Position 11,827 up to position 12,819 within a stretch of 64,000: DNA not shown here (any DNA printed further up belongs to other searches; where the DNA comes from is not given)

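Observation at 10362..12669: Elp3-like radical-SAM/GNAT enzyme divergently paired with a Trm9-like methyltransferase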

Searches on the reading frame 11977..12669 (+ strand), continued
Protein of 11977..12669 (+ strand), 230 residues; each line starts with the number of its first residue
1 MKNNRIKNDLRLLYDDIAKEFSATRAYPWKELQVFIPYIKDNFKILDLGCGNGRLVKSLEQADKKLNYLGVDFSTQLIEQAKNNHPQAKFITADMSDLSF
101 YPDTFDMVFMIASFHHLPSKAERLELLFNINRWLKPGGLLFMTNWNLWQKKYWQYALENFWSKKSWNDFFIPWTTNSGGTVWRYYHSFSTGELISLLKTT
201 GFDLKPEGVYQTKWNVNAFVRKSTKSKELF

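Call 26: search_solved_structures(query=A2, max_evalue=0.001, show_alignments=1)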
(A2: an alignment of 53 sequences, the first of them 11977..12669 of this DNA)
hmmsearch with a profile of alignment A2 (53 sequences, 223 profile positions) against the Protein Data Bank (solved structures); distinct sequences matched with E-value up to 0.001: 205 (the best 60 are shown).
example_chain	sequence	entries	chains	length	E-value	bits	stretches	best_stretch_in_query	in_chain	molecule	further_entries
5cm2_Z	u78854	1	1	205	3.3e-28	101.9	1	22-217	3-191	TRNA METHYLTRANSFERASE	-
5wp5_A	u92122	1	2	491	1e-20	77.4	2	36-143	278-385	Phosphomethylethanolamine N-methyltransferase 2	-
5wp4_A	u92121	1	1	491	3.7e-20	75.5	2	36-143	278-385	Phosphoethanolamine N-methyltransferase 1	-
3sm3_A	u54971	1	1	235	5e-20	75.1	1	35-209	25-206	SAM-dependent methyltransferases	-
1ve3_A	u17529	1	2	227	1.1e-19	74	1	13-148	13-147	hypothetical protein PH0226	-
3l8d_A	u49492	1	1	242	6.5e-18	68.2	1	31-142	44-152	Methyltransferase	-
4iv8_A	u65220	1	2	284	8.8e-18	67.8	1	37-199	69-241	Phosphoethanolamine N-methyltransferase,putative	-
4mwz_A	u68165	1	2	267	2.6e-16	62.9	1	38-200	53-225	Phosphoethanolamine N-methyltransferase, putative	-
4iv0_A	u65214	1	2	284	3.1e-16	62.7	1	38-200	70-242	Phosphoethanolamine N-methyltransferase, putative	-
4r6w_A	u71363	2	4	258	1.4e-15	60.6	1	38-165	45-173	Phosphoethanolamine N-methyltransferase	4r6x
3dtn_A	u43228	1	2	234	2.3e-15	59.9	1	8-162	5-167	Putative Methyltransferase MM_2633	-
6uak_A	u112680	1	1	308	1.5e-14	57.2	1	37-139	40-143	SAM dependent methyltransferase LahSB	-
3ujd_A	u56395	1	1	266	1.8e-14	56.9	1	38-165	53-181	Phosphoethanolamine N-methyltransferase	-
3uj6_A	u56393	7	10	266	1.8e-14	56.9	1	38-165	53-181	Phosphoethanolamine N-methyltransferase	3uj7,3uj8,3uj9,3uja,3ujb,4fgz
3bus_A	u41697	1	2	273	2e-14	56.8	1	37-146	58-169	Methyltransferase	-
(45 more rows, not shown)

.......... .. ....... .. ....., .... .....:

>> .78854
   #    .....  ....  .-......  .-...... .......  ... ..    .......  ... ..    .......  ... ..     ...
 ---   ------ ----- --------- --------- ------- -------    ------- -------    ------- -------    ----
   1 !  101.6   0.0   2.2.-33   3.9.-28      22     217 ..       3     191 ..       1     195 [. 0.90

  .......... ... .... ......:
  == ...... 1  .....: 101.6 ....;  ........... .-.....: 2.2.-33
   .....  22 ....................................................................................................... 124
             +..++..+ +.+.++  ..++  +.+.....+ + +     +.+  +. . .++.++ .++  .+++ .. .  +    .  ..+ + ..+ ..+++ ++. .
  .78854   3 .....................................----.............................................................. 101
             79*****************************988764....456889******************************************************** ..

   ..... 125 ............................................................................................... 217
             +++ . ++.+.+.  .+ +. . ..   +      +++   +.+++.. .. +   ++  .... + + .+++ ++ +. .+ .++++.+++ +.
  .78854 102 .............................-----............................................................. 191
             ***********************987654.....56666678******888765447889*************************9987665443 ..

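Call 27: search_protein_representatives(protein=window:11977-12669:+)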
Query: 230 residues. Proteins with E-value up to 0.001 (for the whole library): 38932; up to 1e-10: 3200; up to 1e-30: 282. The best 150 are listed.
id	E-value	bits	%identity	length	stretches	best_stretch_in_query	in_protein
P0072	9.6e-72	257.4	56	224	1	1-223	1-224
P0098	1.2e-49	185.1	45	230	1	4-205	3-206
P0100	2.4e-49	184.1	46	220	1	2-207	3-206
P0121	2.3e-48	180.8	50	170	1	56-222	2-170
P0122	5.4e-47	176.3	45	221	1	8-218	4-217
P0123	7.3e-47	175.9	45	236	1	3-204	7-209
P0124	8.4e-46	172.4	45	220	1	5-204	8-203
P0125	3.3e-45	170.5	48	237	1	10-211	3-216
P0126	3.9e-45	170.2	44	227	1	14-203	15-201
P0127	1.3e-44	168.6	45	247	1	10-204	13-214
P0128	1.4e-44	168.4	44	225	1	2-212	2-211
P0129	1.9e-44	168.0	46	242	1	2-203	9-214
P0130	6.2e-44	166.3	45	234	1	12-204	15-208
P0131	6.3e-44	166.3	45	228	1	2-204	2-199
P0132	9.1e-44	165.8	45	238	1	11-206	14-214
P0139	5.9e-42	159.8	49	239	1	14-206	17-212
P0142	9.7e-42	159.1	47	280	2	13-175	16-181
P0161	1.1e-39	152.4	39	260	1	8-206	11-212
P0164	1.5e-39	152.0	42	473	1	3-207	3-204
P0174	4.1e-39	150.6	44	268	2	82-223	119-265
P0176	5.3e-39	150.2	42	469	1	9-204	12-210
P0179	8.3e-39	149.5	42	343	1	5-206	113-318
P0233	1.3e-35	139.0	35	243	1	14-213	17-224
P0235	1.4e-35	139.0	42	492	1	12-204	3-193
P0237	1.6e-35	138.8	43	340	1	5-202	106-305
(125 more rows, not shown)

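Call 28: search_protein_families(library=pfam, proteins=[P0164, P0176, P0235, P0179, P0237, P0142, P0174], max_evalue=0.001)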
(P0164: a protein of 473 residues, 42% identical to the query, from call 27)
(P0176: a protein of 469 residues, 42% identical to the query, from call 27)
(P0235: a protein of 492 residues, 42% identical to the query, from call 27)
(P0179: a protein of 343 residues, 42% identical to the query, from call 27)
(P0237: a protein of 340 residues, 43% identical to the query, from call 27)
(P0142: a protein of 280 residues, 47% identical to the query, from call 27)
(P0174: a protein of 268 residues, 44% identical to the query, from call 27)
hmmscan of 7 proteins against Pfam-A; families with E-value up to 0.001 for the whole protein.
P0164 (473 aa): 11 families
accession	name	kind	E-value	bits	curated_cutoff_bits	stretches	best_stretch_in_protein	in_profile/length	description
PF03808.19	Glyco_tran_WecG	-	1.3e-44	152.4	27.4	1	303-458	11-167/168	Glycosyl transferase WecG/TagA/CpsF family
PF13489.12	Methyltransf_23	-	6e-18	65.6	27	1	25-191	5-142/164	Methyltransferase domain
PF13649.12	Methyltransf_25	-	3.4e-16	60.2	27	1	45-138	1-97/97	Methyltransferase domain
PF08242.18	Methyltransf_12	-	5.6e-14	53.1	30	1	46-140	1-98/98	Methyltransferase domain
PF08241.18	Methyltransf_11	-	2.3e-13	51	21.2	1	46-142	1-95/95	Methyltransferase domain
PF13847.12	Methyltransf_31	-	1.2e-12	48.2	27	1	40-146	2-113/145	Methyltransferase domain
PF07021.18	MetW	-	1.7e-06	28.3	21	1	31-75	3-48/193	Methionine biosynthesis protein MetW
PF01209.24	Ubie_methyltran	-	0.00017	21.5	20.1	1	4-83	10-90/233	ubiE/COQ5 methyltransferase family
PF05175.20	MTS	-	0.00034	20.7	23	1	42-142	32-138/170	Methyltransferase small domain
PF03848.20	TehB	-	0.00043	20.2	20.4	1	38-138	28-128/193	Tellurite resistance protein TehB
PF02353.26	CMAS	-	0.00049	19.9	27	0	39-143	60-165/273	Mycolic acid cyclopropane synthetase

P0176 (469 aa): 9 families
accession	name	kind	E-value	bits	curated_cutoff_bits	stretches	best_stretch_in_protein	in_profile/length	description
PF03808.19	Glyco_tran_WecG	-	2.4e-60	203.6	27.4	1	289-455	2-168/168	Glycosyl transferase WecG/TagA/CpsF family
PF08241.18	Methyltransf_11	-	2.3e-16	60.7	21.2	1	49-145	1-95/95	Methyltransferase domain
PF13649.12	Methyltransf_25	-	2.3e-16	60.7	27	1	48-141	1-97/97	Methyltransferase domain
PF13847.12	Methyltransf_31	-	1.1e-14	54.8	27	1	43-207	2-145/145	Methyltransferase domain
PF08242.18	Methyltransf_12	-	5.9e-12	46.6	30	1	49-143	1-98/98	Methyltransferase domain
PF13489.12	Methyltransf_23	-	9e-12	45.5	27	1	40-213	18-164/164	Methyltransferase domain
PF01209.24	Ubie_methyltran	-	3.5e-08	33.5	20.1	1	2-225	5-229/233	ubiE/COQ5 methyltransferase family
PF07021.18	MetW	-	8.2e-06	26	21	1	34-86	3-54/193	Methionine biosynthesis protein MetW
PF01728.25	FtsJ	-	0.00078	19.8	24.1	0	38-105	13-82/181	FtsJ-like methyltransferase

P0235 (492 aa): 11 families
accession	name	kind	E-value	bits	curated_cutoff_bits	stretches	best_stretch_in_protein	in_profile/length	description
PF03808.19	Glyco_tran_WecG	-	1.2e-47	162.2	27.4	1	282-465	4-167/168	Glycosyl transferase WecG/TagA/CpsF family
PF08241.18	Methyltransf_11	-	1.7e-24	86.7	21.2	1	37-129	1-93/95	Methyltransferase domain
PF13649.12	Methyltransf_25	-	1.6e-22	80.4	27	1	36-127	1-97/97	Methyltransferase domain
PF13847.12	Methyltransf_31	-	4.6e-17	62.5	27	1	31-129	2-107/145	Methyltransferase domain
PF13489.12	Methyltransf_23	-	3.7e-16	59.7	27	1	22-195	12-163/164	Methyltransferase domain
PF08242.18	Methyltransf_12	-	3.7e-15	56.9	30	1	37-129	1-98/98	Methyltransferase domain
PF01209.24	Ubie_methyltran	-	5.2e-09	36.2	20.1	1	3-130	18-150/233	ubiE/COQ5 methyltransferase family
PF05401.17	NodS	-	5.1e-05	23.6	24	1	26-128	37-142/201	Nodulation protein S (NodS)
PF07021.18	MetW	-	0.00032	20.8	21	1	23-137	4-115/193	Methionine biosynthesis protein MetW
PF02353.26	CMAS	-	0.00033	20.5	27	1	30-129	60-162/273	Mycolic acid cyclopropane synthetase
PF05175.20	MTS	-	0.00061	19.9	23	1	30-76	27-77/170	Methyltransferase small domain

P0179 (343 aa): 11 families
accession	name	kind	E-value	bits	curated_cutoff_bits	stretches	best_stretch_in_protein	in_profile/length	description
PF13489.12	Methyltransf_23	-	1.5e-20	74.1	27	1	140-316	13-161/164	Methyltransferase domain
PF13847.12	Methyltransf_31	-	1.5e-20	73.8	27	1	149-309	3-141/145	Methyltransferase domain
PF13649.12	Methyltransf_25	-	2.6e-18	66.9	27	1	153-246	1-97/97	Methyltransferase domain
PF08242.18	Methyltransf_12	-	1e-16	61.9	30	1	154-248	1-98/98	Methyltransferase domain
PF08241.18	Methyltransf_11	-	1.1e-15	58.4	21.2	1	154-249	1-94/95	Methyltransferase domain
PF07021.18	MetW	-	1.4e-08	35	21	1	143-260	7-119/193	Methionine biosynthesis protein MetW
PF02353.26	CMAS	-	3.5e-07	30.3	27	1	151-257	64-171/273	Mycolic acid cyclopropane synthetase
PF05175.20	MTS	-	5e-07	30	23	1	149-224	31-110/170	Methyltransferase small domain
PF05401.17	NodS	-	3.4e-05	24.2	24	1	142-250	36-144/201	Nodulation protein S (NodS)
PF01135.25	PCMT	-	0.00048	20.4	20.3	1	148-228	72-158/210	Protein-L-isoaspartate(D-aspartate) O-methyltransferase (PCMT)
PF01209.24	Ubie_methyltran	-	0.00055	19.8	20.1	0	129-250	27-151/233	ubiE/COQ5 methyltransferase family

P0237 (340 aa): 7 families
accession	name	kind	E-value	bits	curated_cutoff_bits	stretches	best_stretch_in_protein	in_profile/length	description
PF08241.18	Methyltransf_11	-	4.9e-19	69.2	21.2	1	147-242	1-94/95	Methyltransferase domain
PF13649.12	Methyltransf_25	-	4.6e-16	59.7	27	1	146-239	1-97/97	Methyltransferase domain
PF13847.12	Methyltransf_31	-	2.4e-15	56.9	27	1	141-256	2-123/145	Methyltransferase domain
PF13489.12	Methyltransf_23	-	4.7e-15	56.1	27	1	139-308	19-162/164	Methyltransferase domain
PF08242.18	Methyltransf_12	-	5.3e-11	43.5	30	1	147-241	1-98/98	Methyltransferase domain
PF01209.24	Ubie_methyltran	-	2.5e-05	24.2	20.1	1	103-245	8-153/233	ubiE/COQ5 methyltransferase family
PF07021.18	MetW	-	9.6e-05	22.5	21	1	135-178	6-50/193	Methionine biosynthesis protein MetW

P0142 (280 aa): 10 families
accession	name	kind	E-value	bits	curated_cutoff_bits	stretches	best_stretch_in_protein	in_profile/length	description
PF08241.18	Methyltransf_11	-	3.1e-21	76.2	21.2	1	49-143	1-95/95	Methyltransferase domain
PF13649.12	Methyltransf_25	-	9.1e-20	71.6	27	1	49-139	2-97/97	Methyltransferase domain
PF13489.12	Methyltransf_23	-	1.7e-16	60.8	27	1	38-148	16-121/164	Methyltransferase domain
PF13847.12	Methyltransf_31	-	4.4e-16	59.3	27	1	43-147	2-113/145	Methyltransferase domain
PF08242.18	Methyltransf_12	-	6.5e-14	52.9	30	1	49-141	1-98/98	Methyltransferase domain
PF07021.18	MetW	-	7.1e-10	39.3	21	1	34-137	3-104/193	Methionine biosynthesis protein MetW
PF01209.24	Ubie_methyltran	-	1.1e-06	28.6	20.1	1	3-142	6-150/233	ubiE/COQ5 methyltransferase family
PF05175.20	MTS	-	1.3e-06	28.6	23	1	43-147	28-141/170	Methyltransferase small domain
PF03141.22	Methyltransf_29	-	2.3e-06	26.9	23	1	45-185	118-264/506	Putative S-adenosyl-L-methionine-dependent methyltransferase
PF02353.26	CMAS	-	2.9e-06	27.3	27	1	42-152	60-173/273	Mycolic acid cyclopropane synthetase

P0174 (268 aa): 9 families
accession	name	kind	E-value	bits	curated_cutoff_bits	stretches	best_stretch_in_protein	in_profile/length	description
PF08241.18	Methyltransf_11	-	1.4e-20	74.2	21.2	1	49-180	1-95/95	Methyltransferase domain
PF13649.12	Methyltransf_25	-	3.4e-20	73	27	2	120-176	43-97/97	Methyltransferase domain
PF13847.12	Methyltransf_31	-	4.5e-19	69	27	2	125-188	56-118/145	Methyltransferase domain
PF13489.12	Methyltransf_23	-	6.1e-17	62.3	27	1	34-250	12-163/164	Methyltransferase domain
PF08242.18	Methyltransf_12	-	3.3e-14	53.8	30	2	49-89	1-43/98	Methyltransferase domain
PF07021.18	MetW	-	5.3e-09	36.4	21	1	35-80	4-50/193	Methionine biosynthesis protein MetW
PF01209.24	Ubie_methyltran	-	5.5e-08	32.9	20.1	1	3-185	6-156/233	ubiE/COQ5 methyltransferase family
PF05175.20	MTS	-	9.9e-05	22.5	23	0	44-94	31-84/170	Methyltransferase small domain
PF05148.21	Methyltransf_8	-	0.00058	20.2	27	0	126-182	107-158/219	Hypothetical methyltransferase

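Call 29: list_cluster_members(proteins=[P0098, P0122, P0125, P0139, P0164, P0179, P0235, P0237, P0161, P0233])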
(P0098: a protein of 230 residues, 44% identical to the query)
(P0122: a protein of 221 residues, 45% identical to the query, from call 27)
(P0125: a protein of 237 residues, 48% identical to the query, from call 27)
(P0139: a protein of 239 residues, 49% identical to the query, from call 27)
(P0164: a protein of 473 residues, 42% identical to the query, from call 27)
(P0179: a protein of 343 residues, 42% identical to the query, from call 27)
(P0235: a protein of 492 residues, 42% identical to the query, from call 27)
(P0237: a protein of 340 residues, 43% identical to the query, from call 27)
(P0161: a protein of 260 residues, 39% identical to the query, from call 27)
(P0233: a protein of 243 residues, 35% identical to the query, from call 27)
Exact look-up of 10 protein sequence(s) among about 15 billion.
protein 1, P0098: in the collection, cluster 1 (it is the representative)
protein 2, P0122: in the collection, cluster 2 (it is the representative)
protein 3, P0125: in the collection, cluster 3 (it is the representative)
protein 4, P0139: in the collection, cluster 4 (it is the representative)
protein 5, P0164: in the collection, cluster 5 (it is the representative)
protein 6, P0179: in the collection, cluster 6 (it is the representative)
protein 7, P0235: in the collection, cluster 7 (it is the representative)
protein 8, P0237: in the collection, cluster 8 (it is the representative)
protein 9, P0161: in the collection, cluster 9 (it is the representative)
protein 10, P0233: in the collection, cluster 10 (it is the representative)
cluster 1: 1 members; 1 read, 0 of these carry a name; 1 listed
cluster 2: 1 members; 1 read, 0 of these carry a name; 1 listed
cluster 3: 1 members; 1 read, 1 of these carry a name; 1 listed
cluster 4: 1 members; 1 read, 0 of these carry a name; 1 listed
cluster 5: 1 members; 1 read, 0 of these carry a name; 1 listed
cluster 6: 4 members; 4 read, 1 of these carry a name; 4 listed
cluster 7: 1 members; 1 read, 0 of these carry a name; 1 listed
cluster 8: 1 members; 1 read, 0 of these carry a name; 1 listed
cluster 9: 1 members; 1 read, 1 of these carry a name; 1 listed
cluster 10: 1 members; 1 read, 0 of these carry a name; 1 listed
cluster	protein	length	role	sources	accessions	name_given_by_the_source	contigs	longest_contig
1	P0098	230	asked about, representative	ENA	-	-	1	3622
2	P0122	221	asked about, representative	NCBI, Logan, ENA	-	-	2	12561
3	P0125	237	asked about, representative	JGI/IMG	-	ubiquinone/menaquinone biosynthesis C-methylase UbiE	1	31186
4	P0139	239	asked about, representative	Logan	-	-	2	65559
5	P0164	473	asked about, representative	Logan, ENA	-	-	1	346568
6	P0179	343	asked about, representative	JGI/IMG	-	SAM-dependent methyltransferase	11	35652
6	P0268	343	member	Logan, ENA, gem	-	-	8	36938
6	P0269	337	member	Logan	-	-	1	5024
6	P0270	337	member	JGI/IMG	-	-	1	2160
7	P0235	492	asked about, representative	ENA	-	-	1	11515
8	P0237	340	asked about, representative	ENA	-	-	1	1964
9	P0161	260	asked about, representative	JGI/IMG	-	trans-aconitate methyltransferase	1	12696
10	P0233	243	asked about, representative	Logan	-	-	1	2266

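Call 30: find_related_loci(query=A2, collection=genome_contigs, flank=6000)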
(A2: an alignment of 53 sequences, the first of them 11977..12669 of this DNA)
Query A2 (230 aa) in genome_contigs; peptide patterns used: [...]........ (x = any residue, [..] = any of these).
600 stretches matched a pattern (row limit reached: there are more); 415 encode a relative of the query (tblastn E <= 1e-3); the best 80 are kept; 80 distinct loci.
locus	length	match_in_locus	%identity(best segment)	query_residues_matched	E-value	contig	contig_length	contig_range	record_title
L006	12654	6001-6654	58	6-222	5e-78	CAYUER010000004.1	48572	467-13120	MAG TPA_asm: uncultured Gammaproteobacteria bacterium isolate SRP342105_co2_115 genome assembly, contig: NODE_655_length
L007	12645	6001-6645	57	9-222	6e-77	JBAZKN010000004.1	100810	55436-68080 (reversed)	MAG: Patescibacteria group bacterium isolate SO_2017_LW4_144 scaffold_661_c1_LW137-91_2017, whole genome shotgun sequenc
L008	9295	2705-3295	45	14-204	5e-49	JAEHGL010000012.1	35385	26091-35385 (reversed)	Candidatus Komeilibacteria bacterium S5_K13 S5_K13__12, whole genome shotgun sequence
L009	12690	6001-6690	40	4-230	4e-48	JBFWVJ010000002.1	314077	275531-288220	MAG: Candidatus Altimarinota bacterium isolate CA_2019_TPBF_91 NODE_314_length_314077_cov_13.888103_TPBF, whole genome s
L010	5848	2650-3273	43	14-202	8e-47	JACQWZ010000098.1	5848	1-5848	MAG: Candidatus Kuenenbacteria bacterium isolate NC_groundwater_1502_Pr4_B-0.1um_29_5 SR1-18-B1_scaffold_397782, whole g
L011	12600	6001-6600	43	5-205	5e-46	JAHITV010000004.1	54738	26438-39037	MAG: Patescibacteria group bacterium isolate MM_PC_MetaG.mb.225 MM_PC_MetaG.mb.225_k141_414013, whole genome shotgun seq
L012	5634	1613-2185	43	6-202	5e-46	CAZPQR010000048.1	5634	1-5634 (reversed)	MAG TPA_asm: uncultured Gammaproteobacteria bacterium isolate SRP189682_co1_236 genome assembly, contig: NODE_40765_leng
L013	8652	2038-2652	44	14-216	1e-45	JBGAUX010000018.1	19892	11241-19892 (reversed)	MAG: Candidatus Gracilibacteria bacterium isolate MAG_MBR_AS.30 MBRAS-30_NODE_18_length_19892_cov_3.929447, whole genome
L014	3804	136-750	41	14-213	1e-44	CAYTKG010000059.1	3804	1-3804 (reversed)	MAG TPA_asm: uncultured Candidatus Saccharibacteria bacterium isolate binchicken_co19_604 genome assembly, contig: NODE_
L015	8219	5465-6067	42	14-208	1e-44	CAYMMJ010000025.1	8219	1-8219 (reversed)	MAG TPA_asm: uncultured Candidatus Saccharibacteria bacterium isolate binchicken_co256_273 genome assembly, contig: NODE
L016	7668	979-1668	41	3-222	5e-44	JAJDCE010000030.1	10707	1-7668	MAG: Patescibacteria group bacterium isolate OFTM163 OFTM163_29, whole genome shotgun sequence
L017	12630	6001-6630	42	5-215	3e-44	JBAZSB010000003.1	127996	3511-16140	MAG: Patescibacteria group bacterium isolate SO_2017_GW1_162 NODE_1003_length_127996_cov_1.719909_OW334_2017, whole geno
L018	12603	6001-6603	42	1-207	2e-43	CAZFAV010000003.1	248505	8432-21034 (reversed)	MAG TPA_asm: uncultured Candidatus Peribacteria bacterium isolate SRP342105_co1_342 genome assembly, contig: NODE_37_len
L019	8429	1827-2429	42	14-208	3e-43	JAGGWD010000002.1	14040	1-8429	MAG: bacterium isolate AUK117 PB_MBMC_071_c_000000000007, whole genome shotgun sequence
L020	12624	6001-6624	39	5-212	2e-41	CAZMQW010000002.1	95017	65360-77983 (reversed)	MAG TPA_asm: uncultured Candidatus Saccharibacteria bacterium isolate binchicken_co34_534 genome assembly, contig: NODE_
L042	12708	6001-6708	38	14-228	6e-32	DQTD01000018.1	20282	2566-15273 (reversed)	MAG TPA_asm: Candidatus Gracilibacteria bacterium isolate SZUA-1403 k95_271480, whole genome shotgun sequence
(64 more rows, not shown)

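Call 34: predict_structure(alignment_id=A2)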
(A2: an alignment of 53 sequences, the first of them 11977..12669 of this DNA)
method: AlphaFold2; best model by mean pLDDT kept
length: 230 residues; sequences in the alignment: 53
mean_pLDDT: 93.3   pTM: 0.90
mean pLDDT of the five models: 93.3, 91.6, 90.8, 89.2, 88.4
residues with pLDDT >= 90: 190; 70-90: 34; 50-70: 4; < 50: 2
segments of 3 or more residues with pLDDT < 50: none
pLDDT, mean of each block of 10 residues (from residue 1): 85 90 81 92 97 92 92 96 96 97 98 96 98 98 96 94 94 92 96 98 97 96 73
secondary structure, 60 per line:
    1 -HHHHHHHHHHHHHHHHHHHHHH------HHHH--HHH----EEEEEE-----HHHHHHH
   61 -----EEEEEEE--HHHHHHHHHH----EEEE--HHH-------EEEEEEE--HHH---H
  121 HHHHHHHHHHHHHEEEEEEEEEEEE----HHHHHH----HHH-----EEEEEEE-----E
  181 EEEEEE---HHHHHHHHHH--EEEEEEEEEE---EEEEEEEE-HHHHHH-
elements in order: H2-23 H30-33 E43-48 H54-60 E66-72 H75-84 E89-92 E105-111 H120-133 E134-145 H150-155 E168-174 E180-186 H190-199 E202-211 E215-222 H224-229
